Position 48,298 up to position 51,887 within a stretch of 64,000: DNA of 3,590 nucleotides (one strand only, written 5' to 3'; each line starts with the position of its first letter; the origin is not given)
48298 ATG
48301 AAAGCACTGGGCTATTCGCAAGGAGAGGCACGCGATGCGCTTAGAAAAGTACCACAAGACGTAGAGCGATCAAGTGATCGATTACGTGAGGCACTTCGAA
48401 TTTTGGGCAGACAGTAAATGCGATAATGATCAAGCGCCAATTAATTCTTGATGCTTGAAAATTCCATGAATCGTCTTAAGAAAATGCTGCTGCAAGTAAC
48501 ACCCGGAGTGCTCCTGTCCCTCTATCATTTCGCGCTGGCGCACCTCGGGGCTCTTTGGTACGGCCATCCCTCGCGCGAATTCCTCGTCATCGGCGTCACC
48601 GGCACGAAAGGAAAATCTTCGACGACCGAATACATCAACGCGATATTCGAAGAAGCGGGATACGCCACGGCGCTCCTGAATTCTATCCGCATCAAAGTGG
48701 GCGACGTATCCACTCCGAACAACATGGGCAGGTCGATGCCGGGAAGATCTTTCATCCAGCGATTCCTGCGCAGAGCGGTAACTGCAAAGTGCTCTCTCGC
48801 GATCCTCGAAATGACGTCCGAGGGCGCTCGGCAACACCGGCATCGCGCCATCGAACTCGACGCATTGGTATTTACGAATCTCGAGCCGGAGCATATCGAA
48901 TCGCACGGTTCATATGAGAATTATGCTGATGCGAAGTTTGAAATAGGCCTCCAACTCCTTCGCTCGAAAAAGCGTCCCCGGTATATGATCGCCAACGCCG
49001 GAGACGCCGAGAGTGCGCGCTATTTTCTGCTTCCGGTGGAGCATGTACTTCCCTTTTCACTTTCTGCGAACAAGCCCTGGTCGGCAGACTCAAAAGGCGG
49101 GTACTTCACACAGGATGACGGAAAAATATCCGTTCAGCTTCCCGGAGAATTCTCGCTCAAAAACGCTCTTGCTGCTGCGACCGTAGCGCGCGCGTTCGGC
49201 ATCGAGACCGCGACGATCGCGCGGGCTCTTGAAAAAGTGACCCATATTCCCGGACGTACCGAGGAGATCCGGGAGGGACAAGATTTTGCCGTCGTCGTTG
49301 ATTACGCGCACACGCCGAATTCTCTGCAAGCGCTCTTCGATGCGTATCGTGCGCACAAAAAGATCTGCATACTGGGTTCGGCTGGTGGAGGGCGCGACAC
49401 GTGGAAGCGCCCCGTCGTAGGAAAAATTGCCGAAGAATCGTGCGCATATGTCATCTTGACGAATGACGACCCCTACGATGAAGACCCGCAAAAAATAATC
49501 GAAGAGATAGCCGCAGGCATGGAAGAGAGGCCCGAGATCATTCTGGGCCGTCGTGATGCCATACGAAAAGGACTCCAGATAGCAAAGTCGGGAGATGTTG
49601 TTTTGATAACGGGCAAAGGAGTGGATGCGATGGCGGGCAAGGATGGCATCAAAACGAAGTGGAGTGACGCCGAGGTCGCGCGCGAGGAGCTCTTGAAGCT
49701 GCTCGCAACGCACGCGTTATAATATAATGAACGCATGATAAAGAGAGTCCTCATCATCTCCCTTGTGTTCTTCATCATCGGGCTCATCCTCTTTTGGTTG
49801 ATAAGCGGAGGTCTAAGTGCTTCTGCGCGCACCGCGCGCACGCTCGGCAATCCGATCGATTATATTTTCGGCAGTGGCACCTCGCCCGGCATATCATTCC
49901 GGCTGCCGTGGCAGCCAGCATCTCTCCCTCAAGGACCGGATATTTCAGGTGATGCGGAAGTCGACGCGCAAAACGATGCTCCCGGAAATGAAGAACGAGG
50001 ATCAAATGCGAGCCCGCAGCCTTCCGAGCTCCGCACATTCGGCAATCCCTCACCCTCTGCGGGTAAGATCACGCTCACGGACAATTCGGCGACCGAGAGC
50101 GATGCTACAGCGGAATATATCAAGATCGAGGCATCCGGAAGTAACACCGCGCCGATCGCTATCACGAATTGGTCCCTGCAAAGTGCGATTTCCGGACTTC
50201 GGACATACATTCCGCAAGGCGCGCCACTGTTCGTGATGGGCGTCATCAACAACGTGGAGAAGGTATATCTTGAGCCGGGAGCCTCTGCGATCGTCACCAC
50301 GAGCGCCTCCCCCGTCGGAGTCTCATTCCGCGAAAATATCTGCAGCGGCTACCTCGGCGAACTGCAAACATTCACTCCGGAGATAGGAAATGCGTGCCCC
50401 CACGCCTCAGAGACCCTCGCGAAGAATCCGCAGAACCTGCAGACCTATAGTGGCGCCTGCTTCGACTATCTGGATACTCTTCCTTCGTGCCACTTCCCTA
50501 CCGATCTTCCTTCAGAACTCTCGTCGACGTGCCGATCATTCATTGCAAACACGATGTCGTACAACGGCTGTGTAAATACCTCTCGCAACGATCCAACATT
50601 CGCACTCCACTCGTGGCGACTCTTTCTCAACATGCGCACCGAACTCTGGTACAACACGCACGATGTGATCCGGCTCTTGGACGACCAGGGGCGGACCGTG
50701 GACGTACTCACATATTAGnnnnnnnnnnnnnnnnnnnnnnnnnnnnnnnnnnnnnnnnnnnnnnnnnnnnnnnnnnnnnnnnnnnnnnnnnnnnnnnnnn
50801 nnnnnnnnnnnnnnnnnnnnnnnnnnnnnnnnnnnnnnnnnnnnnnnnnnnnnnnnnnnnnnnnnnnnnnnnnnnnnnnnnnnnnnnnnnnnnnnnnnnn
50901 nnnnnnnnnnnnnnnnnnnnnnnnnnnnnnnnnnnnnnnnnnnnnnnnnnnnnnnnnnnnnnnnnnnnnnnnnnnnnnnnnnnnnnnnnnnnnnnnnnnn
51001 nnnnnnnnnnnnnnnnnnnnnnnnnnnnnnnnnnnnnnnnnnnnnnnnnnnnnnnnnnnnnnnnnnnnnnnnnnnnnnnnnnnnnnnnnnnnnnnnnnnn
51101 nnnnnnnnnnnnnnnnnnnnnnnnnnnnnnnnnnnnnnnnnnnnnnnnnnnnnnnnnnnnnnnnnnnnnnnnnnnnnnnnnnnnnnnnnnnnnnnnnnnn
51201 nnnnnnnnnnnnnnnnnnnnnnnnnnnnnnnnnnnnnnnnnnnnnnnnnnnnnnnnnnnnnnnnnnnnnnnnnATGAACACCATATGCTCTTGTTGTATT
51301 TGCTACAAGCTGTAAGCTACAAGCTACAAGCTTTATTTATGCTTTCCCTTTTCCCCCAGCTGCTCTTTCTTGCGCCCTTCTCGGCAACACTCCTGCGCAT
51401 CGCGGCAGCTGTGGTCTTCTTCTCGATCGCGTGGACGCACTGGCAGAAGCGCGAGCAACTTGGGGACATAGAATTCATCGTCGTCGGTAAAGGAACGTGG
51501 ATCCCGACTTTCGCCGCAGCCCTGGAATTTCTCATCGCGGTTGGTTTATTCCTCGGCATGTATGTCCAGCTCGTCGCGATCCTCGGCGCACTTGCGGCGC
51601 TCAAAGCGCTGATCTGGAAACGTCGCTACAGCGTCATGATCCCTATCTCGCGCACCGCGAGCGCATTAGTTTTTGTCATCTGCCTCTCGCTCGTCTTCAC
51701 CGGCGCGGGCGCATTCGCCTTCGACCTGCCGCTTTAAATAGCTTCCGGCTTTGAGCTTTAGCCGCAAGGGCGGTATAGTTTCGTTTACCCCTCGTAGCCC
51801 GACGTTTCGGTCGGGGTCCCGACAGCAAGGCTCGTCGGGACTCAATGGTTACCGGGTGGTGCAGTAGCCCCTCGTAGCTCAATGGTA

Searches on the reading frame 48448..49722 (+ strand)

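Call 7: search_protein_families(library=pfam, proteins=[window:48448-49722:+], max_evalue=0.001)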
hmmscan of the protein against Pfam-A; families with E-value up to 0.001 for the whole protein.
window:48448-49722:+ (424 aa): 2 families
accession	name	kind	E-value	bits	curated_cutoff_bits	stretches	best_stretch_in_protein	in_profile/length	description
PF08245.18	Mur_ligase_M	-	1.5e-31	110.4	24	1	50-247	1-200/200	Mur ligase middle domain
PF02875.26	Mur_ligase_C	-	4.5e-24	86.1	28.4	1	269-391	1-127/127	Mur ligase, glutamate ligase domain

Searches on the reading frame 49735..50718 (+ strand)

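Call 7: search_protein_families(library=pfam, proteins=[window:49735-50718:+], max_evalue=0.001)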
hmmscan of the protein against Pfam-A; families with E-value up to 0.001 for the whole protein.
window:49735-50718:+ (327 aa): 1 family
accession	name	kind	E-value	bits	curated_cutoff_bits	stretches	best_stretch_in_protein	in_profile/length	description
PF00932.25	LTD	-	9.5e-07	29.6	34.3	1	112-192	8-72/109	Lamin Tail Domain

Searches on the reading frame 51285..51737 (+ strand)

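Call 7: search_protein_families(library=pfam, proteins=[window:51285-51737:+], max_evalue=0.001)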
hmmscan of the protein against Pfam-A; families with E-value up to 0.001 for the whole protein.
window:51285-51737:+ (150 aa): 1 family
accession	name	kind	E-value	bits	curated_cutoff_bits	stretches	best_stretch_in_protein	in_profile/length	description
PF07681.17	DoxX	-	0.00028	21.9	23.6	1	35-110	3-81/85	DoxX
